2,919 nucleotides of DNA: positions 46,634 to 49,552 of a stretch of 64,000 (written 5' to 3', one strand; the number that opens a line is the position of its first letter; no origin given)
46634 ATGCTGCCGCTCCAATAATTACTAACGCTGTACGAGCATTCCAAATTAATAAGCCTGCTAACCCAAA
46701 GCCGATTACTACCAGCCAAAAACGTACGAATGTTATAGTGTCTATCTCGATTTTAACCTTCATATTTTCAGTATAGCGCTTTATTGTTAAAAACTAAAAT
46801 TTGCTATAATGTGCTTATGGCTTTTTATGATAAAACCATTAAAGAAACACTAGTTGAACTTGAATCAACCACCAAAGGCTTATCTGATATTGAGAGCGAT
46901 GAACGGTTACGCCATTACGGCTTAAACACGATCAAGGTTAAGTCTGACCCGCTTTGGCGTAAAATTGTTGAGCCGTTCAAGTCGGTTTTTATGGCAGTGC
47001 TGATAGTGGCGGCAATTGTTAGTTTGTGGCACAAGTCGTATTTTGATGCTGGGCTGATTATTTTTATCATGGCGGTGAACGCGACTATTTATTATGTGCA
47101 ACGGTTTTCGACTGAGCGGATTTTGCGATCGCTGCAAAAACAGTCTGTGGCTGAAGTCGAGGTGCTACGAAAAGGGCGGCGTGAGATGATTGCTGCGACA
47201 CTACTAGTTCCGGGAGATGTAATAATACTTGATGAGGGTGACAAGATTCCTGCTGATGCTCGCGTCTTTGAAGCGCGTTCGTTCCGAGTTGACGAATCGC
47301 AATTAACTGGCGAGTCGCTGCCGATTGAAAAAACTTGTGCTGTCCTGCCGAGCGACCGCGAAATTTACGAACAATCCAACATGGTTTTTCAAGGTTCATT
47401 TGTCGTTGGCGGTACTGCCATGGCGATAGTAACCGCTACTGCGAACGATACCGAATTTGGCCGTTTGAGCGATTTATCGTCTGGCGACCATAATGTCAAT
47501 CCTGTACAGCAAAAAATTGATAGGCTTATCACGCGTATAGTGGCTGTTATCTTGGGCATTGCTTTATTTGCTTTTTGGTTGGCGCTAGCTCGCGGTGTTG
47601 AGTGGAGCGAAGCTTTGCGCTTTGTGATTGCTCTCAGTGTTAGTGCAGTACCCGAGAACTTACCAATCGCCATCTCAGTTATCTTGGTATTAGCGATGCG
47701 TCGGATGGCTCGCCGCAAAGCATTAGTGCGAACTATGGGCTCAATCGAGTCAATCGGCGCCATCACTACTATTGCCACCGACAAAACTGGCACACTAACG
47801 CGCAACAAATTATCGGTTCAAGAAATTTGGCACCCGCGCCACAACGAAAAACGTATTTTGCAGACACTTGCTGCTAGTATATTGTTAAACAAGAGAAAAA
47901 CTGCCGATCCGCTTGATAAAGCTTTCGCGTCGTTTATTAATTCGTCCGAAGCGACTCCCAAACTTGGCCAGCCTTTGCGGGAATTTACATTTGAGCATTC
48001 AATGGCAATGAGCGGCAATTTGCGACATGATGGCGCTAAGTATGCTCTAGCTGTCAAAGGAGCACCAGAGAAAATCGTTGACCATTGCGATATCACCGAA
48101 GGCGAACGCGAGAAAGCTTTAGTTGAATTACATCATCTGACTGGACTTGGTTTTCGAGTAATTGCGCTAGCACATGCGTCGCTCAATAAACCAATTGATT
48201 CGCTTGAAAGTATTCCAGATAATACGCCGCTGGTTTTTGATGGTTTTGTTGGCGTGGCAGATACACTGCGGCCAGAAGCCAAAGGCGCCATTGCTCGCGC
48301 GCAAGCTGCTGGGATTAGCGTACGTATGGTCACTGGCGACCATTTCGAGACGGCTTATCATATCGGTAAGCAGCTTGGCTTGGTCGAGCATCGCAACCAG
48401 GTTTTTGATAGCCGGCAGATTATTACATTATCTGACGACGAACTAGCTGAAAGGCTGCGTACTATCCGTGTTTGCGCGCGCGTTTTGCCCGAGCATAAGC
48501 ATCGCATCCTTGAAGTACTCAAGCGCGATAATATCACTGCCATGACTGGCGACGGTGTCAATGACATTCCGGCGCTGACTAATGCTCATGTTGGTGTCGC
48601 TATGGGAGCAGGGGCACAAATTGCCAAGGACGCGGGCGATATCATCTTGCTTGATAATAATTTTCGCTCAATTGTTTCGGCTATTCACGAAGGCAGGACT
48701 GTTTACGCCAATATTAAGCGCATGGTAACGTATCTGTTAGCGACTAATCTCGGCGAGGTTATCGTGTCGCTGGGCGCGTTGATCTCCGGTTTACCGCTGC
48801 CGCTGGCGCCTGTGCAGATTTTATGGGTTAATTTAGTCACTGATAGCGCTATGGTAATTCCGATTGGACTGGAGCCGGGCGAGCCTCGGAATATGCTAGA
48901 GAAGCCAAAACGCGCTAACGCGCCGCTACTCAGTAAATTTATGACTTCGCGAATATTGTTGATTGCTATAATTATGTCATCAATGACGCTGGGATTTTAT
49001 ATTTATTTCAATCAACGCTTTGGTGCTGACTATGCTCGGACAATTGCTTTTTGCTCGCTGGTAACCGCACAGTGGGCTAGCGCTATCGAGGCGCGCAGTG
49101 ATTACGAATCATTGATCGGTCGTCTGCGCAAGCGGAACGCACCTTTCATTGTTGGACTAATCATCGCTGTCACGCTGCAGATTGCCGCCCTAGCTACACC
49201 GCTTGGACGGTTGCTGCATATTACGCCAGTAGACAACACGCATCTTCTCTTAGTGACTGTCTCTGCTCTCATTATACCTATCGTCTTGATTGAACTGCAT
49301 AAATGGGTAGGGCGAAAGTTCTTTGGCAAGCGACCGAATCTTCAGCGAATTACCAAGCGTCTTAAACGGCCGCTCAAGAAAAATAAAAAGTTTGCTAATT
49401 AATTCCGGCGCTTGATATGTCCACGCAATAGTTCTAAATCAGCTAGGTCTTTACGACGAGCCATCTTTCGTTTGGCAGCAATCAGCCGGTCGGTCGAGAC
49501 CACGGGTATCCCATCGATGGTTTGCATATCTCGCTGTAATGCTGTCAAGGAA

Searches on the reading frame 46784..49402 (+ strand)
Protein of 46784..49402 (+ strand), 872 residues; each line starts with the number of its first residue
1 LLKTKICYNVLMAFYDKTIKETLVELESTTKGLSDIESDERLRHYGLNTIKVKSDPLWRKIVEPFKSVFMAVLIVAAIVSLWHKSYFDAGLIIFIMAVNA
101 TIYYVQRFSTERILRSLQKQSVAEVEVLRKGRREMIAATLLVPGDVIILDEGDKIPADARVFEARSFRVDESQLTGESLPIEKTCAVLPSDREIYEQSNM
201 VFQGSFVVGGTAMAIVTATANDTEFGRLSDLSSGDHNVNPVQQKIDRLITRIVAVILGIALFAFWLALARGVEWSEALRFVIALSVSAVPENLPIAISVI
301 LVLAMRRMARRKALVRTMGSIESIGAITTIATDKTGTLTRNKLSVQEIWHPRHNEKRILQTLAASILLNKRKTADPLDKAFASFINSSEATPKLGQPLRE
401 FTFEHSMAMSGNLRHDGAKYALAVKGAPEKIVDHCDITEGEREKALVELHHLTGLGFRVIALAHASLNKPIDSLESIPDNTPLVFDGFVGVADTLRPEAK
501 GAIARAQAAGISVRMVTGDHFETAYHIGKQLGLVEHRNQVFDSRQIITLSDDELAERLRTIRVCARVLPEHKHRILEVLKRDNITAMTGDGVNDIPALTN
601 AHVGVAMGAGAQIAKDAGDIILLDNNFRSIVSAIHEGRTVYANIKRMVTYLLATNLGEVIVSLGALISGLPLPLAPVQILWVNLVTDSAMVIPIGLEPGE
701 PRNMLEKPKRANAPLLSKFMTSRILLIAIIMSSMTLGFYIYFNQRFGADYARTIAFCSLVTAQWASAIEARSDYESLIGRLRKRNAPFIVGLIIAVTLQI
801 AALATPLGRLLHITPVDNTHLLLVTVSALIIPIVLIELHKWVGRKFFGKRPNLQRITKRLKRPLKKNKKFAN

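Call 8: search_protein_families(library=pfam, proteins=[window:46784-49402:+], max_evalue=0.01)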
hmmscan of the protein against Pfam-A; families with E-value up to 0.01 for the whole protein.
window:46784-49402:+ (872 aa): 7 families
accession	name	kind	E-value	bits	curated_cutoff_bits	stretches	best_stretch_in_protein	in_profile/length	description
PF00122.25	E1-E2_ATPase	-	1.4e-48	165.3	28.1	1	123-311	5-181/181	E1-E2 ATPase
PF00689.26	Cation_ATPase_C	-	9.7e-39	133.4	27.3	1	671-842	1-175/175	Cation transporting ATPase, C-terminus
PF00702.32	Hydrolase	-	2.2e-17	64.5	26.4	1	327-601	1-190/191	haloacid dehalogenase-like hydrolase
PF00690.31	Cation_ATPase_N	-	7e-15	54.9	20.4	1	15-80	2-69/69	Cation transporter/ATPase, N-terminus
PF08282.18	Hydrolase_3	-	3e-07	30.9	20.9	1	585-634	206-255/255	haloacid dehalogenase-like hydrolase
PF03739.19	LptF_LptG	-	3.4e-05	23.5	27.9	0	36-105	251-316/353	Lipopolysaccharide export system permease LptF/LptG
PF12710.13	HAD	-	0.0024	18.8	27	1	494-598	85-188/189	haloacid dehalogenase-like hydrolase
